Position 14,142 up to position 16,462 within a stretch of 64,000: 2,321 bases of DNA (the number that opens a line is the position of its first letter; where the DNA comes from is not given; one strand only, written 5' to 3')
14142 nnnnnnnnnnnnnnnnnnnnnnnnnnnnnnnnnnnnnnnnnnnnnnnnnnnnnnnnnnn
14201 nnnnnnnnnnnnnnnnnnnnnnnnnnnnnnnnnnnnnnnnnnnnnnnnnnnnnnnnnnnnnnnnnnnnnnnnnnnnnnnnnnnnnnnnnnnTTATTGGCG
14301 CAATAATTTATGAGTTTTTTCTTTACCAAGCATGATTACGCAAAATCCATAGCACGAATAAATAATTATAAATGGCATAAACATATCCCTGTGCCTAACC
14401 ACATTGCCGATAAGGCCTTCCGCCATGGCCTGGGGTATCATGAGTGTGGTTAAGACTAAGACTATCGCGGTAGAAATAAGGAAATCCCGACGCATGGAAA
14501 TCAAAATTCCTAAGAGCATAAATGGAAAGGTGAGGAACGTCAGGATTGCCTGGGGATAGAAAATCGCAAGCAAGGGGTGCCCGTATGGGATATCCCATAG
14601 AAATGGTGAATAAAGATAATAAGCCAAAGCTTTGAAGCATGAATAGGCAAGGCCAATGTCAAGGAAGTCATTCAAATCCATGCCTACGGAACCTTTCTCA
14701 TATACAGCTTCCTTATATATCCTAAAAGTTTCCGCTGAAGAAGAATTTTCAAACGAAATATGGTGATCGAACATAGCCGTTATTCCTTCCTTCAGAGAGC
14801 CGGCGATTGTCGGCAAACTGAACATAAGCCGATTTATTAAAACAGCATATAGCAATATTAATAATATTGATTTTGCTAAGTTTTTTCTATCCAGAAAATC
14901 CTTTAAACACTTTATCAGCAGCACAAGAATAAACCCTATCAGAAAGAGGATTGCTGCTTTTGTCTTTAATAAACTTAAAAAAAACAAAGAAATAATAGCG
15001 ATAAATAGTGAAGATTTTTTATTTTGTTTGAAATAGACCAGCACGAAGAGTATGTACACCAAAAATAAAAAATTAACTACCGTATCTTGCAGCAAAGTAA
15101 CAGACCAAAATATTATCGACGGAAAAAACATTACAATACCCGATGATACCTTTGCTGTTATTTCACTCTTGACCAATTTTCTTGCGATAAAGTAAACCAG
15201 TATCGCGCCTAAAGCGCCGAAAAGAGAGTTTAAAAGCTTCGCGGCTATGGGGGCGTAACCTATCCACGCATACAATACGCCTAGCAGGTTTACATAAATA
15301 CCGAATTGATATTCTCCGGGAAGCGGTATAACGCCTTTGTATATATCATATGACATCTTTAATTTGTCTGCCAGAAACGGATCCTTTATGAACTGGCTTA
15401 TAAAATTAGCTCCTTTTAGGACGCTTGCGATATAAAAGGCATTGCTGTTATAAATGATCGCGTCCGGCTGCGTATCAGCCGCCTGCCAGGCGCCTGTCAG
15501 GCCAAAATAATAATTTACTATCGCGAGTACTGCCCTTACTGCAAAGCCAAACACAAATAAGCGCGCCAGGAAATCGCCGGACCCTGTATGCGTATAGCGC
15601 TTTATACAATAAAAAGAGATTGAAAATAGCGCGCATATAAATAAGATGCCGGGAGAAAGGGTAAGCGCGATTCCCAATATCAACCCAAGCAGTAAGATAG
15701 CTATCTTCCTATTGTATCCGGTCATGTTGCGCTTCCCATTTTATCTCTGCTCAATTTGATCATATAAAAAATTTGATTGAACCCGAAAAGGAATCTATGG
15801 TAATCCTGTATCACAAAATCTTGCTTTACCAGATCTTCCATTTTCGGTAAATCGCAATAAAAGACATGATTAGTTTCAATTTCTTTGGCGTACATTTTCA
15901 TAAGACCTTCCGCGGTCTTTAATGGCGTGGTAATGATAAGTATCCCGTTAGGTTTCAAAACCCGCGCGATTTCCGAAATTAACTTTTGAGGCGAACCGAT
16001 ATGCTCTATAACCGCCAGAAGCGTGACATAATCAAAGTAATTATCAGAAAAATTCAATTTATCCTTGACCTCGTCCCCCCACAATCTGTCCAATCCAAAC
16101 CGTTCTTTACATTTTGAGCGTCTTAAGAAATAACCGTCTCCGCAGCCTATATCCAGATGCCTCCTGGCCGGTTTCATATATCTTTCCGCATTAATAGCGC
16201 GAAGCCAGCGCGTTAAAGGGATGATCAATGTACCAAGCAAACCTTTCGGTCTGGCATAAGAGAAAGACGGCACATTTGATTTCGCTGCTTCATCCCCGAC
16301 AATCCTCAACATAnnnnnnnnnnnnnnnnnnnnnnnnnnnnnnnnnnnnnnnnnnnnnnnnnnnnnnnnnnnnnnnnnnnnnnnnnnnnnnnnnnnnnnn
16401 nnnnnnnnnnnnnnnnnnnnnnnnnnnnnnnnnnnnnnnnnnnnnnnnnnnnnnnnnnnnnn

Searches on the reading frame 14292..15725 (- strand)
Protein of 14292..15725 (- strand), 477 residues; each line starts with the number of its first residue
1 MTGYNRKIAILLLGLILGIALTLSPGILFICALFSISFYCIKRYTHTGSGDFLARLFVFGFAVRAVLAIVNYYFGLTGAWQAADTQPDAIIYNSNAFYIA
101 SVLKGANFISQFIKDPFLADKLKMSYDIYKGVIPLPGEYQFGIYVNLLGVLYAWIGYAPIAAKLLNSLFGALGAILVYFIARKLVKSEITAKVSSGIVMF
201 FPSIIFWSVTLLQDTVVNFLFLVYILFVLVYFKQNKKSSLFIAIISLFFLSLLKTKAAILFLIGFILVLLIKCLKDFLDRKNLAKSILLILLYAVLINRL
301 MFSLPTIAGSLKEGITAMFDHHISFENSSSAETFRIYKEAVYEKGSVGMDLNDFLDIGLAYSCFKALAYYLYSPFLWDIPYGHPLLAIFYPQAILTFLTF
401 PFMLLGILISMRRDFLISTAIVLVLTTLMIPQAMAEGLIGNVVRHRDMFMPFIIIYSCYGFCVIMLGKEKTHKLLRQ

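Call 6: search_protein_families(library=pfam, proteins=[window:14292-15725:-], max_evalue=0.001)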
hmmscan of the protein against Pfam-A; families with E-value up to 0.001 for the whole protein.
window:14292-15725:- (477 aa): 1 family
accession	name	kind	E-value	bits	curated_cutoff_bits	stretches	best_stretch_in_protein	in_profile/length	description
PF02366.24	PMT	-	0.00042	20.4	22.7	1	161-292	84-218/245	Dolichyl-phosphate-mannose-protein mannosyltransferase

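Call 11: search_protein_families(library=ncbifam, proteins=[window:14292-15725:-], max_evalue=0.01)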
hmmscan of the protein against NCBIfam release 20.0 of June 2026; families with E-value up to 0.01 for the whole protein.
window:14292-15725:- (477 aa): 0 families

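Call 34: search_protein_representatives(protein=window:14292-15725:-)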
Query: 477 residues. Proteins with E-value up to 0.001 (for the whole library): 1064; up to 1e-10: 313; up to 1e-30: 30. The best 150 are listed.
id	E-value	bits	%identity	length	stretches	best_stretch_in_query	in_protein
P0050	2.2e-121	422.9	45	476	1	11-470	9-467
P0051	4.3e-113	395.5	45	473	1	8-471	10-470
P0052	5.1e-111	388.7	42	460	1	7-463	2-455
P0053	2.5e-110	386.4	45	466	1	11-469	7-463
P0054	2.9e-109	382.9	43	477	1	9-471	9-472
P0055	5.0e-103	362.3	44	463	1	11-469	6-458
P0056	5.2e-101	355.7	41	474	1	12-473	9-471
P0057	1.3e-97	344.5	41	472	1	8-466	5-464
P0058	5.3e-97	342.5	41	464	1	13-462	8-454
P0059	8.1e-93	328.7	43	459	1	10-470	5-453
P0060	5.7e-81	289.6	39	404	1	63-460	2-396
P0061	1.1e-74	268.9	36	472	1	8-462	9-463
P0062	8.4e-70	252.8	32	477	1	9-462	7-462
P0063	9.0e-65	236.2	47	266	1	11-269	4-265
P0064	1.3e-60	222.5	42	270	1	205-468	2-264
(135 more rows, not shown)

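Call 37: search_solved_structures(query=A3, max_evalue=10, show_alignments=2)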
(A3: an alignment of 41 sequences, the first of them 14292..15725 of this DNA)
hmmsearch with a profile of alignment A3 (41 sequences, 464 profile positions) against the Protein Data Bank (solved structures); distinct sequences matched with E-value up to 10: 0.

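Call 38: search_protein_families(library=pfam, alignment_id=A3, max_evalue=0.01)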
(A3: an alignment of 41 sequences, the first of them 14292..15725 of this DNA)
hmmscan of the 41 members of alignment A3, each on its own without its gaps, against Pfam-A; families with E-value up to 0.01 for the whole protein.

A. member 1, window:14292-15725:- (477 aa): 1 family
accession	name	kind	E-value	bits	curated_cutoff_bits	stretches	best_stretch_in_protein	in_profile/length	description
PF02366.24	PMT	-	0.00042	20.4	22.7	1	161-292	84-218/245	Dolichyl-phosphate-mannose-protein mannosyltransferase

B. families by the number of members that match (of 41 scanned): 8 families
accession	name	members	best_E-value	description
PF13231.12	PMT_2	32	3.1e-14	Dolichyl-phosphate-mannose-protein mannosyltransferase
PF02366.24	PMT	6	8.9e-07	Dolichyl-phosphate-mannose-protein mannosyltransferase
PF03901.23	Glyco_transf_22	1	0.00015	Alg9-like mannosyltransferase family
PF04768.19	NAT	1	0.00065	NAT, N-acetyltransferase, of N-acetylglutamate synthase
PF11177.13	DUF2964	1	0.0022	Protein of unknown function (DUF2964)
PF04932.20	Wzy_C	1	0.007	O-Antigen ligase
PF09913.15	DUF2142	1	0.0072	Predicted membrane protein (DUF2142)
PF09964.14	DUF2198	1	0.0093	Uncharacterized protein conserved in bacteria (DUF2198)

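Call 49: predict_structure(alignment_id=A3)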
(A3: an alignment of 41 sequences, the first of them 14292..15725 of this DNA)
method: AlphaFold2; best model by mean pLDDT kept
length: 477 residues; sequences in the alignment: 41
mean_pLDDT: 88.5   pTM: 0.89
mean pLDDT of the five models: 88.5, 88.0, 87.5, 87.3, 86.8
residues with pLDDT >= 90: 278; 70-90: 172; 50-70: 23; < 50: 4
segments of 3 or more residues with pLDDT < 50: none
pLDDT, mean of each block of 10 residues (from residue 1): 71 75 83 94 89 97 97 91 93 95 82 78 91 89 96 93 97 98 95 98 96 97 97 95 96 91 87 84 71 74 77 86 80 87 81 82 94 85 83 93 97 91 94 92 94 98 78 53
secondary structure, 60 per line:
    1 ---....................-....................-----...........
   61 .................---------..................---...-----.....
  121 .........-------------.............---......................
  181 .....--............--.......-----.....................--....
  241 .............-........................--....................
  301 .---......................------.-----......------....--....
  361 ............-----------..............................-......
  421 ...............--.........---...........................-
elements in order: H4-23 H25-44 H50-77 H87-104 H116-129 H143-155 H159-185 H188-199 H202-208 H214-234 H237-253 H255-278 H281-301 H305-326 H339-344 H351-354 H357-372 H384-413 H415-435 H439-446 H450-476

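Call 52: fold_search(model_id=the predicted structure, library=pdb)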
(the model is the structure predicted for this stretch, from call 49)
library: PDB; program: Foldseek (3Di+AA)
matches with E <= 10: 196; with E <= 0.001: 0
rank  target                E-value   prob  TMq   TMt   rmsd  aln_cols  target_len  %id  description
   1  8b6l_I                9.4e-03  1.00  0.45  0.33  13.2       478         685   12  Subtomogram average of the human Sec61-TRAP-OSTA-translocon (released 2022-12-07)
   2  5f15                  2.1e-02  0.98  0.31  0.28  19.4       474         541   13  Crystal Structure of ArnT from Cupriavidus metallidurans bound to Undecaprenyl phosphate (released 2016-02-17)
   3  6gxc_A                2.9e-02  1.00  0.47  0.33  10.5       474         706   12  Bacterial oligosaccharyltransferase PglB in complex with an inhibitory peptide and a reactive lipid-linked oligosaccha (released 2018-11-14)
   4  5ogl_A                3.6e-02  1.00  0.44  0.32  10.9       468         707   12  Structure of bacterial oligosaccharyltransferase PglB in complex with an acceptor peptide and an lipid-linked oligosac (released 2017-10-25)
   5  3rce_A                6.0e-02  0.99  0.37  0.28  14.1       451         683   13  Bacterial oligosaccharyltransferase PglB (released 2011-06-15)
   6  3waj                  7.1e-02  0.99  0.37  0.24  16.6       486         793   13  Crystal structure of the Archaeoglobus fulgidus oligosaccharyltransferase (O29867_ARCFU) complex with Zn and sulfate (released 2013-10-30)
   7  3wak                  1.2e-01  0.99  0.43  0.25  15.5       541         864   11  Crystal structure of the Archaeoglobus fulgidus oligosaccharyltransferase (O29867_ARCFU) in the apo form (released 2013-10-30)
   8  5ezm                  1.2e-01  0.89  0.30  0.28  19.4       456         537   12  Crystal Structure of ArnT from Cupriavidus metallidurans in the apo state (released 2016-02-17)
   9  8age_A                1.3e-01  0.97  0.36  0.28  14.5       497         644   12  Structure of yeast oligosaccharylransferase complex with acceptor peptide bound (released 2022-12-07)
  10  6p25_B                1.4e-01  0.99  0.25  0.18  10.1       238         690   16  Structure of S. cerevisiae protein O-mannosyltransferase Pmt1-Pmt2 complex bound to the sugar donor and a peptide acce (released 2019-07-10)
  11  9i5k_A                1.9e-01  0.99  0.29  0.28   8.8       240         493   16  Structure of the Chaetomium thermophilum Pmt4 homodimer (C2 symmetry) (released 2025-12-24)
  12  9i5l_A                2.2e-01  0.99  0.29  0.20   8.3       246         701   15  Structure of the Chaetomium thermophilum Pmt4 homodimer (C1 symmetry) (released 2025-12-24)
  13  8pn9_A                2.5e-01  0.85  0.33  0.25  16.2       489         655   12  Structure of human oligosaccharyltransferase OST-A complex bound to NGI-1 (released 2024-05-08)
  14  8agb_A                2.8e-01  0.97  0.39  0.30  15.2       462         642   13  Structure of yeast oligosaccharylransferase complex with lipid-linked oligosaccharide bound (released 2022-12-07)
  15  3wmf                  3.8e-01  0.10  0.10  0.09  25.2       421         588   12  Crystal structure of an inward-facing eukaryotic ABC multitrug transporter G277V/A278V/A279V mutant (released 2014-03-19)
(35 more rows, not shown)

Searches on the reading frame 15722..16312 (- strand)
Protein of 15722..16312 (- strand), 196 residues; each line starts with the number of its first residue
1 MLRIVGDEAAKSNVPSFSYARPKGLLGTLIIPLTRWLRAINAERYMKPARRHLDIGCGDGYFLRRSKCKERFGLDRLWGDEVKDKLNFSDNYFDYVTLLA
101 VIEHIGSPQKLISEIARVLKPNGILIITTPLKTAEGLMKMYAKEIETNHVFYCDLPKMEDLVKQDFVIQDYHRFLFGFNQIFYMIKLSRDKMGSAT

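Call 4: search_protein_families(library=pfam, proteins=[window:15722-16312:-], max_evalue=0.01)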
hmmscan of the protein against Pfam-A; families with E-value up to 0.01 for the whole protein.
window:15722-16312:- (196 aa): 10 families
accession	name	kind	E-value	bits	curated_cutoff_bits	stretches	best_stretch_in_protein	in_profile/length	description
PF13489.12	Methyltransf_23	-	2.8e-15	56.9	27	1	46-162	20-154/164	Methyltransferase domain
PF08241.18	Methyltransf_11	-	1.3e-13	51.8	21.2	1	85-127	53-95/95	Methyltransferase domain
PF13847.12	Methyltransf_31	-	4.8e-11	43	27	1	85-137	68-119/145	Methyltransferase domain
PF08242.18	Methyltransf_12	-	7.9e-09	36.6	30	1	88-125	61-98/98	Methyltransferase domain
PF13649.12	Methyltransf_25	-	2e-08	35.2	27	1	84-123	56-97/97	Methyltransferase domain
PF07021.18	MetW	-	3e-06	27.4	21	0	73-120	56-103/193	Methionine biosynthesis protein MetW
PF01209.24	Ubie_methyltran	-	0.00011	22.1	20.1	1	84-164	108-183/233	ubiE/COQ5 methyltransferase family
PF20922.3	Anamorsin_N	-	0.0017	18.5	27.1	1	88-135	47-95/163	Anamorsin, N-terminal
PF08003.17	Methyltransf_9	-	0.0024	17.3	23.8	0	49-66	116-133/315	Protein of unknown function (DUF1698)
PF02353.26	CMAS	-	0.0075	16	27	0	88-169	124-213/273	Mycolic acid cyclopropane synthetase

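Call 53: search_protein_families(library=ncbifam, proteins=[window:15722-16312:-], max_evalue=0.00001)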
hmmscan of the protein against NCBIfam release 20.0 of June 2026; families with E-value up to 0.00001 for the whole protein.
window:15722-16312:- (196 aa): 10 families
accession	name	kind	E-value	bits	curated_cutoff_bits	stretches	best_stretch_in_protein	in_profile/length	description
NF045667.1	MTase_DVU1556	equivalog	8.3e-09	35.2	155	1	46-128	20-120/213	DVU_1556 family methyltransferase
TIGR01983.1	UbiG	equivalog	1.5e-08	34.2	102.95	1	83-134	107-158/228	bifunctional 2-polyprenyl-6-hydroxyphenol methylase/3-demethylubiquinol 3-O-methyltransferase UbiG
TIGR02072.1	BioC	equivalog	8e-08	32.4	184.95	0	85-172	90-177/244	malonyl-ACP O-methyltransferase BioC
TIGR01934.1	MenG_MenH_UbiE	subfamily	5.8e-07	29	158.35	1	81-142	95-160/223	ubiquinone/menaquinone biosynthesis methyltransferase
NF041536.1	ArsM_DUF2284_UU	exception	1.6e-06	26.7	575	1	83-147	136-199/459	arsenite methyltransferase/DUF2284 domain selenoprotein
NF001240.0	PRK00216.1-1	equivalog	2.6e-06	26.7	378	1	84-165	125-201/251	bifunctional demethylmenaquinone methyltransferase/2-methoxy-6-polyprenyl-1,4-benzoquinol methylase UbiE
TIGR00452.1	TIGR00452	equivalog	3.6e-06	26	275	0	85-129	177-221/316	tRNA 5-methoxyuridine(34)/uridine 5-oxyacetic acid(34) synthase CmoB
TIGR02081.1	metW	equivalog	7.5e-06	25.6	189.5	0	79-120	62-103/194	methionine biosynthesis protein MetW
TIGR04345.1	ovoA_Cterm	equivalog_domain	9.1e-06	25.4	170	0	92-137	134-179/242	putative 4-mercaptohistidine N1-methyltransferase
NF001244.0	PRK00216.1-5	equivalog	1e-05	25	216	0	78-141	104-167/236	bifunctional demethylmenaquinone methyltransferase/2-methoxy-6-polyprenyl-1,4-benzoquinol methylase UbiE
